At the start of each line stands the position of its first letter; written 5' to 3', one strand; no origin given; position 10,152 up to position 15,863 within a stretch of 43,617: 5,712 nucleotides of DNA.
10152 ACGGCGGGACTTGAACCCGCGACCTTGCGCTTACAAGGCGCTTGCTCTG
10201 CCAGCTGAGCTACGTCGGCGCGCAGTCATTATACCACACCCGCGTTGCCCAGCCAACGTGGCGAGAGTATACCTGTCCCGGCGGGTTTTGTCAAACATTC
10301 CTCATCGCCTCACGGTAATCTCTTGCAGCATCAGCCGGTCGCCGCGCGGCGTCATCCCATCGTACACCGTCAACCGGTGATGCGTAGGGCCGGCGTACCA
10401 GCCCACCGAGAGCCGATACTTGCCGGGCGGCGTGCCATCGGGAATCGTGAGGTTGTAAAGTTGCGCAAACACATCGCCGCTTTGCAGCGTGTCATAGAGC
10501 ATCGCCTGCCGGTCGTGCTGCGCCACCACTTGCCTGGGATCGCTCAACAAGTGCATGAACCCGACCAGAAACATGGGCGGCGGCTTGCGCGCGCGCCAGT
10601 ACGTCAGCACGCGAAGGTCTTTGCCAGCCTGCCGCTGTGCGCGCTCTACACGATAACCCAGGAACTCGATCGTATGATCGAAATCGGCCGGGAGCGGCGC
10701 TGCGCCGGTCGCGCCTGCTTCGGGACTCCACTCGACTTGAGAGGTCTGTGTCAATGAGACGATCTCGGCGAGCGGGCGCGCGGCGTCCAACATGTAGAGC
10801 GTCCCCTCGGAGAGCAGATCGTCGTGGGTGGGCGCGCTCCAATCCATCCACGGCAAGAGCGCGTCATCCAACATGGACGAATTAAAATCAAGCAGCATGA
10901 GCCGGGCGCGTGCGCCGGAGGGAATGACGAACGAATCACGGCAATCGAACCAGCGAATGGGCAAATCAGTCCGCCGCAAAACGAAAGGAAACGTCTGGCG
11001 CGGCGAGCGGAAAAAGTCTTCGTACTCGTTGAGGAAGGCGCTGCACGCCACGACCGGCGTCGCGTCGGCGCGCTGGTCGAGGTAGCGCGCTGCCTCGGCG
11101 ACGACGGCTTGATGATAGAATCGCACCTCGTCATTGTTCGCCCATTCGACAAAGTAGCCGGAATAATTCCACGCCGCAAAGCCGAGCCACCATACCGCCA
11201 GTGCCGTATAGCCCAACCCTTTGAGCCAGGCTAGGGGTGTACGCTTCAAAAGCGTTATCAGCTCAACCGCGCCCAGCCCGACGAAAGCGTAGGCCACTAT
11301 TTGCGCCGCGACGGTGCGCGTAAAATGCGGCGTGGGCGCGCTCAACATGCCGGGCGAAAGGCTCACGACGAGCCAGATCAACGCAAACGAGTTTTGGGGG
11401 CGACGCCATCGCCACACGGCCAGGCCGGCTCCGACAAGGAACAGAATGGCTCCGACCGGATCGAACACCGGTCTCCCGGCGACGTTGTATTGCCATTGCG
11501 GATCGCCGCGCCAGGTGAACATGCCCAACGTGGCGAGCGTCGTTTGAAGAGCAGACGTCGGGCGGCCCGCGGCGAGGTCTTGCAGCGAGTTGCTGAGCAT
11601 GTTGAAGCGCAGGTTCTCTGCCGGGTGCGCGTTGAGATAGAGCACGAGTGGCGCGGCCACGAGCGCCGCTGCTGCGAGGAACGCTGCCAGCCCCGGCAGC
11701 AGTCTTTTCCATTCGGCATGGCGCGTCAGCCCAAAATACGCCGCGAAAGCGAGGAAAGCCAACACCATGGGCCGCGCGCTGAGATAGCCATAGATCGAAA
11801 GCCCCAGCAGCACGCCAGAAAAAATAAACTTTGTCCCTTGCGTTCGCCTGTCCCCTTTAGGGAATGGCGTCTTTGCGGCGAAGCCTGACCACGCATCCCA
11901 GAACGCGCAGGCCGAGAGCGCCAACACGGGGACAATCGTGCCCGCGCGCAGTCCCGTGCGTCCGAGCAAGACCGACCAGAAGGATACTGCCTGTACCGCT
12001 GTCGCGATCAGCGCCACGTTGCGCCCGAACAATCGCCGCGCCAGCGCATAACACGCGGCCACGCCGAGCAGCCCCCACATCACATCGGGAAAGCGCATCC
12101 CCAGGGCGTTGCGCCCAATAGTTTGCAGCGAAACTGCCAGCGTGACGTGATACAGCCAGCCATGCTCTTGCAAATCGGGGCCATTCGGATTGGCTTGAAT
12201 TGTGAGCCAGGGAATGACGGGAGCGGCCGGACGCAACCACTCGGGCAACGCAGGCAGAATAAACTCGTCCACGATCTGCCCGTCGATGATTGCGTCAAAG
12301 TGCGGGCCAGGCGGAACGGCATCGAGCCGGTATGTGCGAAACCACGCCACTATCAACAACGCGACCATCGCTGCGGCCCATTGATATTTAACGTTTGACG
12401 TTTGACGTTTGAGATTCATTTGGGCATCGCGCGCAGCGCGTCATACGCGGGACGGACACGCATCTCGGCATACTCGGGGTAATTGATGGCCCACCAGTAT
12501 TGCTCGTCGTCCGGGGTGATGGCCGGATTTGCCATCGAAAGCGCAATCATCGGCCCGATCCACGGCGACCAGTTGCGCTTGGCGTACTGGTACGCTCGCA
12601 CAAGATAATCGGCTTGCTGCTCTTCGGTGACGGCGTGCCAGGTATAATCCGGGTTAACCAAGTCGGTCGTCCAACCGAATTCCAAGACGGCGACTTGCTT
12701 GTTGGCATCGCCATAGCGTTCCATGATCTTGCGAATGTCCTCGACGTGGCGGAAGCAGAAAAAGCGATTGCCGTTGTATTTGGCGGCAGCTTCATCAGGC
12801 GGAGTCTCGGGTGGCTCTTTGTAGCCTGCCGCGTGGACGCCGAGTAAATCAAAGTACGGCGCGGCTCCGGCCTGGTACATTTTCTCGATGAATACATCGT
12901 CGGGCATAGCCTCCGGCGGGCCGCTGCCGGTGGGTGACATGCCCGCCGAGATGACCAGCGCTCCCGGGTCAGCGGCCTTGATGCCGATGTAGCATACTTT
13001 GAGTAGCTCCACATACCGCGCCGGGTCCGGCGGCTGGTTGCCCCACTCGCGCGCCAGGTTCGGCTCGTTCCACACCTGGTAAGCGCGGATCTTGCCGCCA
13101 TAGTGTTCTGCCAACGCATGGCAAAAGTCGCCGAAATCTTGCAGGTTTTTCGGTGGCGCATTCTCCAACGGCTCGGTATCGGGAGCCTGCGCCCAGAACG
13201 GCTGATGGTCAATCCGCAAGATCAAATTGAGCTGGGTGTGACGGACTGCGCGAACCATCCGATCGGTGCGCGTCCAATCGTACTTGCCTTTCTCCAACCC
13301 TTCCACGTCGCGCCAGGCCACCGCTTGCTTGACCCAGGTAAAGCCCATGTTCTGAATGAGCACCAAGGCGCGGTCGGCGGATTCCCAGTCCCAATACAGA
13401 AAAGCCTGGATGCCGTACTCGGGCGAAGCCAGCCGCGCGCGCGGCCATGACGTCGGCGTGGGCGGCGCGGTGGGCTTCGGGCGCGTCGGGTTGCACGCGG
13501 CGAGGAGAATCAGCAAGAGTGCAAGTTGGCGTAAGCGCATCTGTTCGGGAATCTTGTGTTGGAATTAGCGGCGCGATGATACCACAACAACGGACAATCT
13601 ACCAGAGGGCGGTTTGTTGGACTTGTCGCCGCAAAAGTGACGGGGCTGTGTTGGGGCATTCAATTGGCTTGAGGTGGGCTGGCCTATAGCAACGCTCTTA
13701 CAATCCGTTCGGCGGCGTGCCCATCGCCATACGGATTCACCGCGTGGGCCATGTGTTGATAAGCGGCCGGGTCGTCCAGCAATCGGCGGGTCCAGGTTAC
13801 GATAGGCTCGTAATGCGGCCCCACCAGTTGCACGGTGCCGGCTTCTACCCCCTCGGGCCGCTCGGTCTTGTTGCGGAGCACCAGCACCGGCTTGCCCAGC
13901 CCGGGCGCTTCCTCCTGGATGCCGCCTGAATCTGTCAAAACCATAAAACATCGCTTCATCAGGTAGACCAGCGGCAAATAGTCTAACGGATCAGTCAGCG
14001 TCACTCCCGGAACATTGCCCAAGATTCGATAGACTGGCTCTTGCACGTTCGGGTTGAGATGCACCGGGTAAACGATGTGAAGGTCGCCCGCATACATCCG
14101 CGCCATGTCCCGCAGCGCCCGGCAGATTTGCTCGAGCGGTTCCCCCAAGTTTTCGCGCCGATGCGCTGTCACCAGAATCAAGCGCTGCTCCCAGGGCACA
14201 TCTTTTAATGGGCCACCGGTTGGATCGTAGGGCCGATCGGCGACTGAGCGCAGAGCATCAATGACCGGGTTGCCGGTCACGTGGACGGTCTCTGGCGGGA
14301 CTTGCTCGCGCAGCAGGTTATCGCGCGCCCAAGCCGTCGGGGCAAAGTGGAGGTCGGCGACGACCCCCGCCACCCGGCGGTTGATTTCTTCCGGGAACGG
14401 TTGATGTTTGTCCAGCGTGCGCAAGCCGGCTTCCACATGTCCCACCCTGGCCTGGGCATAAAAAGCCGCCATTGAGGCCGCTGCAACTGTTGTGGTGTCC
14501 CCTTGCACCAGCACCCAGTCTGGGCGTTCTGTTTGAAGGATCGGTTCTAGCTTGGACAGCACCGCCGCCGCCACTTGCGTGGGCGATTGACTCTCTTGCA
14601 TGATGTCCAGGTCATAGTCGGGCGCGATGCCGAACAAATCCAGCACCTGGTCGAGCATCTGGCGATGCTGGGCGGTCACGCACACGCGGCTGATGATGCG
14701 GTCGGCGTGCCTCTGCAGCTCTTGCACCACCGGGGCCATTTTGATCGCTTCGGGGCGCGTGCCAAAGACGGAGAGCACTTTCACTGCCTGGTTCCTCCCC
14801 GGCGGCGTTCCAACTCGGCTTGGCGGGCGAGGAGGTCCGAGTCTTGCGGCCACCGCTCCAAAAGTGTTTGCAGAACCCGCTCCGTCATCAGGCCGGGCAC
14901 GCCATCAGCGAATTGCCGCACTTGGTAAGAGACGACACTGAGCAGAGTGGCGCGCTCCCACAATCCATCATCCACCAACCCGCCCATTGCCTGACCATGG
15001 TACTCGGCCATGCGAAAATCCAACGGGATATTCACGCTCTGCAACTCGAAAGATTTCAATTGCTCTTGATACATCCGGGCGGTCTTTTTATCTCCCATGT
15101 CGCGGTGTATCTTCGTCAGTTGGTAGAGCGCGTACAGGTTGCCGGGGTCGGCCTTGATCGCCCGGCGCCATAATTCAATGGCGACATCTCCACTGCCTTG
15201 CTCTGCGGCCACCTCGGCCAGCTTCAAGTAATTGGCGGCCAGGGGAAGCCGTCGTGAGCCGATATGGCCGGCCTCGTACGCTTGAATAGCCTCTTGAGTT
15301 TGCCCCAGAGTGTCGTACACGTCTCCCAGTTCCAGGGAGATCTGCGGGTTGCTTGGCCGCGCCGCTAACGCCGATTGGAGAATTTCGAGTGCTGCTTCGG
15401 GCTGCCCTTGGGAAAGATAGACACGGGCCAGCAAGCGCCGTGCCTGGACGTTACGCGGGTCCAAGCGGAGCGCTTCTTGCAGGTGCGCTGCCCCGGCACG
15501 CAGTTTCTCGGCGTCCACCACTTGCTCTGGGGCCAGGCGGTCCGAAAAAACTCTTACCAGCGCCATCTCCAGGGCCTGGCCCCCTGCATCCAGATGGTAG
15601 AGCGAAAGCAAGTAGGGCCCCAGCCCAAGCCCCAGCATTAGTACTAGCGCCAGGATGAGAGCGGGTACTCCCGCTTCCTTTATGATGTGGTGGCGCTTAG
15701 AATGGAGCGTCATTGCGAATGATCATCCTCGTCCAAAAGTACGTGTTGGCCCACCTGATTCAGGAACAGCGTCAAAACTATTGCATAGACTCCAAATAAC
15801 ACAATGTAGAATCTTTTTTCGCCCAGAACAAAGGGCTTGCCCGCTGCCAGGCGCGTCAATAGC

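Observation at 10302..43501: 33-kb locus with 15 GT-C-type membrane glycosyltransferase-like genes and no cytoplasmic GT-A/GT-B enzyme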

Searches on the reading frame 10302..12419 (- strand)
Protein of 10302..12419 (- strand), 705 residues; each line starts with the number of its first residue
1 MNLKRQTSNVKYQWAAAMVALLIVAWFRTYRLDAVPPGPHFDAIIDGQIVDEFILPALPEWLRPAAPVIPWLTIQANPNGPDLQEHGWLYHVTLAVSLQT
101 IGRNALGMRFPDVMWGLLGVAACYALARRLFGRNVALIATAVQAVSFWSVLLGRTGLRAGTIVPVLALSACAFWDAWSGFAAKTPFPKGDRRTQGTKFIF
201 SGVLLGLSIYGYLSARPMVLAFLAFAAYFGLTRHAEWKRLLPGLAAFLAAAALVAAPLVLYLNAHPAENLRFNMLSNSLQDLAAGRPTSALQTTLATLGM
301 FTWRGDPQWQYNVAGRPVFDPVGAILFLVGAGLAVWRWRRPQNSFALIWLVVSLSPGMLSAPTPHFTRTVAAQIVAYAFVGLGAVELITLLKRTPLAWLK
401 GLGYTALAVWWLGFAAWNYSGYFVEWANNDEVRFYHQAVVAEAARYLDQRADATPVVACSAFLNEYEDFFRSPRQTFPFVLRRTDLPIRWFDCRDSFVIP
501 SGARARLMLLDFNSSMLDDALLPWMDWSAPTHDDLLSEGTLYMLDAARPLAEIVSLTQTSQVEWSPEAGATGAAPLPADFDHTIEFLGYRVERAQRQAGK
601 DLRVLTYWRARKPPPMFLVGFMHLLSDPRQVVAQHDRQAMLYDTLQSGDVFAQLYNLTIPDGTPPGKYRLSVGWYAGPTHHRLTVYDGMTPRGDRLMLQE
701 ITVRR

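Call 3: search_protein_families(library=pfam, proteins=[window:10302-12419:-], max_evalue=0.01)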
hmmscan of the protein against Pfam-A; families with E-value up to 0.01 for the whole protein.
window:10302-12419:- (705 aa): 1 family
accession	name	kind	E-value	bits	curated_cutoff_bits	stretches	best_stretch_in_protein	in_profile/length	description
PF13231.12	PMT_2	-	2.9e-09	37.8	26.1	1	93-255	9-155/160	Dolichyl-phosphate-mannose-protein mannosyltransferase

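Call 10: search_protein_families(library=ncbifam, proteins=[window:10302-12419:-], max_evalue=0.01)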
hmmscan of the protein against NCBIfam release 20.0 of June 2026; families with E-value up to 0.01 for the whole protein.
window:10302-12419:- (705 aa): 0 families

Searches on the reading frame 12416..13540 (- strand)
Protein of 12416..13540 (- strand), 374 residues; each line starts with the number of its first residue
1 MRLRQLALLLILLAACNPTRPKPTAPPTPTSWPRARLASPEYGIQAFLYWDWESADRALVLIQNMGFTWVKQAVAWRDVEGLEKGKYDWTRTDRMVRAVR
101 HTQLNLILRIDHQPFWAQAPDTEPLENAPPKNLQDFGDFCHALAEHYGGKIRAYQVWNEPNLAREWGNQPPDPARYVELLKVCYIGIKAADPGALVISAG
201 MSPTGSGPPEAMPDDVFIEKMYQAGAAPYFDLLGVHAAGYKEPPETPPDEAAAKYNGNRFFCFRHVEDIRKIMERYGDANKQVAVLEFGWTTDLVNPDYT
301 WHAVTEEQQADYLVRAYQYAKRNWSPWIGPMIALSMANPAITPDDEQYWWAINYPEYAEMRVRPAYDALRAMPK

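Call 3: search_protein_families(library=pfam, proteins=[window:12416-13540:-], max_evalue=0.01)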
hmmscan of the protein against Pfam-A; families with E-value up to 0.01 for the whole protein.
window:12416-13540:- (374 aa): 2 families
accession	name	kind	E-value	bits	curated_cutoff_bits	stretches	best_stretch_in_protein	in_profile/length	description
PF01229.23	Glyco_hydro_39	-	0.0018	17.6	26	1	84-193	71-190/472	Glycosyl hydrolases family 39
PF00331.26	Glyco_hydro_10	-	0.0049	16.6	22.1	0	83-160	53-129/311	Glycosyl hydrolase family 10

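Call 30: search_protein_families(library=ncbifam, proteins=[window:12416-13540:-], max_evalue=0.00001)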
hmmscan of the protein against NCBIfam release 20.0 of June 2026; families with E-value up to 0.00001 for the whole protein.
window:12416-13540:- (374 aa): 0 families

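Call 46: search_solved_structures(query=window:12416-13540:-, max_evalue=1)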
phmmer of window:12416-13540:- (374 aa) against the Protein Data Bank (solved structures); distinct sequences matched with E-value up to 1: 15.
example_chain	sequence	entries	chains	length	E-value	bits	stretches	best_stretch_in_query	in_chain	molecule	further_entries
4zn2_A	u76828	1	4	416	5.1e-16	61.7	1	33-315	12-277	PslG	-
5bx9_A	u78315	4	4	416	5.4e-16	61.7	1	33-315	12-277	PslG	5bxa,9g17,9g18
5jvk_A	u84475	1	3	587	1.2e-09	40.8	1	58-357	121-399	Uncharacterized protein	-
4ekj_A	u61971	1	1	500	5.4e-07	32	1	60-196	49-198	Beta-xylosidase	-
4m29_A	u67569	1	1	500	5.4e-07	32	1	60-196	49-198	Beta-xylosidase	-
6uqj_A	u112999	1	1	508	0.00066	21.9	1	61-202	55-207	Beta-xylosidase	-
1w91_A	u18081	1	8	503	0.005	19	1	78-196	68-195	BETA-XYLOSIDASE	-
2bs9_A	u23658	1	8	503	0.005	19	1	78-196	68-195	BETA-XYLOSIDASE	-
1m44_A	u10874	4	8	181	0.0099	18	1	318-347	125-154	Aminoglycoside 2'-N-acetyltransferase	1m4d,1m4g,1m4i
8i0j_A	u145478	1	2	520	0.024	16.7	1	86-196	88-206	Glycoside hydrolase family 39 beta-xylosidase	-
8i0x_B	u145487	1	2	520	0.025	16.7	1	86-196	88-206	Glycoside hydrolase family 39 beta-xylosidase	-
2bfg_A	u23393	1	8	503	0.034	16.2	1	78-196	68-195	BETA-XYLOSIDASE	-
1px8_A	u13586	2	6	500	0.047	15.8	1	128-193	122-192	Beta-xylosidase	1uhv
5e2x_A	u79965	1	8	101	0.51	12.4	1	323-352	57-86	NP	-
3dra_A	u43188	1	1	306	0.77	11.8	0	96-181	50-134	Protein farnesyltransferase/geranylgeranyltransferase type-1 subunit alpha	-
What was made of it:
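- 12416..13540 (-): g02: secreted PslG-like (GH39-type) glycoside hydrolase. PDB PslG 4zn2, 5e-16 (call 46); weak GH39/GH10 Pfam hits (call 3)
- Checked: One 'glycosidase-like' protein is PslG-like (5e-16, call 46).
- PslG-like hydrolase: call 46.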

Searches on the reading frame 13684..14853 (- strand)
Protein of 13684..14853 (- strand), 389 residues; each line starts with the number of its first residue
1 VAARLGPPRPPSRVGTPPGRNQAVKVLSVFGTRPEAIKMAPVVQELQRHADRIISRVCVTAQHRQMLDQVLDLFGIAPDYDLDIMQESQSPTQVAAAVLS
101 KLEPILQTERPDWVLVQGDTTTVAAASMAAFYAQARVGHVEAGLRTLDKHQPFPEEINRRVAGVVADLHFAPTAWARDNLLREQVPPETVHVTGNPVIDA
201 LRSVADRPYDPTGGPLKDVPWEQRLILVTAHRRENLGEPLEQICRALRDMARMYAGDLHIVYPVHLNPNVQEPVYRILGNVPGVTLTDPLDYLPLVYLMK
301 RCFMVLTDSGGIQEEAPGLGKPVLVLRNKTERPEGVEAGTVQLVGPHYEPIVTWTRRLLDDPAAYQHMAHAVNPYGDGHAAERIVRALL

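Call 3: search_protein_families(library=pfam, proteins=[window:13684-14853:-], max_evalue=0.01)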
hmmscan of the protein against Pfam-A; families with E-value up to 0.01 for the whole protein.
window:13684-14853:- (389 aa): 2 families
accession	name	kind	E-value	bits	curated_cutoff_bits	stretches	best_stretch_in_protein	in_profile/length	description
PF02350.25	Epimerase_2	-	2e-116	389.1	30.6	1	48-388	5-346/347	UDP-N-acetylglucosamine 2-epimerase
PF13579.12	Glyco_trans_4_4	-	0.0082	16.9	29.7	1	91-195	54-157/158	Glycosyl transferase 4-like domain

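Call 30: search_protein_families(library=ncbifam, proteins=[window:13684-14853:-], max_evalue=0.00001)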
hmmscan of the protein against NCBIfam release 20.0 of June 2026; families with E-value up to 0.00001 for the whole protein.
window:13684-14853:- (389 aa): 2 families
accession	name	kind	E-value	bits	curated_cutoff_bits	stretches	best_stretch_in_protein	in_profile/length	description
TIGR00236.1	wecB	equivalog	7.8e-146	485.9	210.15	1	24-388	1-362/366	non-hydrolyzing UDP-N-acetylglucosamine 2-epimerase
TIGR03568.1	NeuC_NnaA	equivalog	2.9e-18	65.9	235.9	1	25-388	2-365/365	UDP-N-acetylglucosamine 2-epimerase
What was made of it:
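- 13684..14853 (-): g03: UDP-GlcNAc 2-epimerase (WecB). TIGR00236, 486 bits against a cut-off of 210 (call 30); PF02350, 2e-116 (call 3)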

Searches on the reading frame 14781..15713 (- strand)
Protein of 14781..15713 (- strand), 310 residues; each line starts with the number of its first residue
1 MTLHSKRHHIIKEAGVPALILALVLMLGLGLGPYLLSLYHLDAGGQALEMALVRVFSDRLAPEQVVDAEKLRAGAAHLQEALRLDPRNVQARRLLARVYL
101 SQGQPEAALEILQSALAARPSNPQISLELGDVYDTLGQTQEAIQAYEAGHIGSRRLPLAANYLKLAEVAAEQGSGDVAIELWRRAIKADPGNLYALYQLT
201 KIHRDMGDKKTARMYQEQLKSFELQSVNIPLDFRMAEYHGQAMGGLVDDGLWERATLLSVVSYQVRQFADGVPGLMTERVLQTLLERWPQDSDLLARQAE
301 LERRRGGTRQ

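Call 3: search_protein_families(library=pfam, proteins=[window:14781-15713:-], max_evalue=0.01)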
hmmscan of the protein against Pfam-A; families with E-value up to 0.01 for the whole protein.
window:14781-15713:- (310 aa): 26 families (the best 25 are shown)
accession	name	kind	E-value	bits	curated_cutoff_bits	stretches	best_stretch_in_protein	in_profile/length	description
PF13432.12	TPR_16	-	1.8e-20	73.4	32.7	2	95-148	3-56/65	Tetratricopeptide repeat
PF14559.12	TPR_19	-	1.6e-18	67.2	25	2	100-148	2-50/68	Tetratricopeptide repeat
PF13431.12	TPR_17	-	1.2e-17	63.1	24.4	1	78-110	2-34/34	Tetratricopeptide repeat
PF13428.12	TPR_14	-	8.2e-16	57.4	23.5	2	90-131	2-43/44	Tetratricopeptide repeat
PF13414.12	TPR_11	-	2.1e-14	53.4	26.8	2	97-137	2-42/42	TPR repeat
PF07719.23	TPR_2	-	1.8e-12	46.8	27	0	92-122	4-34/34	Tetratricopeptide repeat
PF13181.12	TPR_8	-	2.6e-12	46.3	25.7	0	127-148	5-26/34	Tetratricopeptide repeat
PF13424.12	TPR_12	-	8.7e-12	45.5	30.1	1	73-120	27-76/77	Tetratricopeptide repeat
PF00515.34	TPR_1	-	9.2e-11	41.5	27.8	0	94-122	6-34/34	Tetratricopeptide repeat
PF12895.13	ANAPC3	-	8.8e-10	39.2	27.2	1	77-147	10-80/82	Anaphase-promoting complex, cyclosome, subunit 3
PF13174.12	TPR_6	-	6.8e-09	36.2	26.3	0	94-120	5-31/33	Tetratricopeptide repeat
PF13176.12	TPR_7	-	8.4e-09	35.3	27.9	1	94-120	4-30/36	Tetratricopeptide repeat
PF23914.1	TPR_CcmH_CycH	-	3.2e-08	34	42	2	112-220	39-148/158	Cytochrome c-type biogenesis protein H TPR domain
PF14561.12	TPR_20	-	3.4e-07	30.9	25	1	76-112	9-45/90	Tetratricopeptide repeat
PF09976.15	TPR_21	-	3.4e-06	27.4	25.5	1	64-149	85-172/193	Tetratricopeptide repeat-like domain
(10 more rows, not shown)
